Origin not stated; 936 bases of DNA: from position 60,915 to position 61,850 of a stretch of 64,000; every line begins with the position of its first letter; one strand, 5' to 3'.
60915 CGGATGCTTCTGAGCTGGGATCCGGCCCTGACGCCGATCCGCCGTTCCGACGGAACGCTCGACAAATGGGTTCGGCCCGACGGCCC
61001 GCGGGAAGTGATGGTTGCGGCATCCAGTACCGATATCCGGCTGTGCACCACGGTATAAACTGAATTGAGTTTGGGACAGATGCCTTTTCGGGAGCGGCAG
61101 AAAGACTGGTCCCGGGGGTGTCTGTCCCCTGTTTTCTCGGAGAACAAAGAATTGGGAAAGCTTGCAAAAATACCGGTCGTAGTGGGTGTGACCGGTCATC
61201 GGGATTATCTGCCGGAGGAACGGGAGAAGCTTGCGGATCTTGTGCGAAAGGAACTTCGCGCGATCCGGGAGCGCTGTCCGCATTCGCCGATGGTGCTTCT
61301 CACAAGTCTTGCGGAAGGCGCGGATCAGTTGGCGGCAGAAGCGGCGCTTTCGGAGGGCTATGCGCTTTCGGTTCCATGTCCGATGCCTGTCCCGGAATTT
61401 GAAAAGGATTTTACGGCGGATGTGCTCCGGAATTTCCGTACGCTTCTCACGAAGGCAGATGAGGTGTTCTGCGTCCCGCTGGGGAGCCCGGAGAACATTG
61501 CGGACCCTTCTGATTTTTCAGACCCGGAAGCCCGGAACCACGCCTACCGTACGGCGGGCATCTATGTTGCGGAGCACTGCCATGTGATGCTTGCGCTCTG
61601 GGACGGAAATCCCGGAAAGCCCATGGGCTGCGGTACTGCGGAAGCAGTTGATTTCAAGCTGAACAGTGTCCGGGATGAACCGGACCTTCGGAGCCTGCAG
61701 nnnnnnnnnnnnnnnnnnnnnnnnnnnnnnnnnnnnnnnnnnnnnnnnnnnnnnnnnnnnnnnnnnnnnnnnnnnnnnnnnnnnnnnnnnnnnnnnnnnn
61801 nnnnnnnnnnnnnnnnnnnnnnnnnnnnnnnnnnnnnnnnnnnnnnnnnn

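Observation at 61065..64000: Tail-to-tail pair: SLOG(YpsA-like)-2x2TM fusion protein and a stand-alone reverse transcriptase, a candidate defence/abortive-infection module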

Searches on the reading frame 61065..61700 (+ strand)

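Call 22: search_protein_families(library=pfam, proteins=[window:61065-61700:+], max_evalue=10)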
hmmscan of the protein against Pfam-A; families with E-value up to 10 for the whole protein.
window:61065-61700:+ (212 aa): 2 families
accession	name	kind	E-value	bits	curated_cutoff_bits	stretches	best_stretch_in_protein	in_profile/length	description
PF10686.14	YAcAr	-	9.6e-06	25.8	28.2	1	42-101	5-56/66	YspA, cpYpsA-related SLOG family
PF16113.10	ECH_2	-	0.19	11.7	27.2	1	52-112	242-301/335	Enoyl-CoA hydratase/isomerase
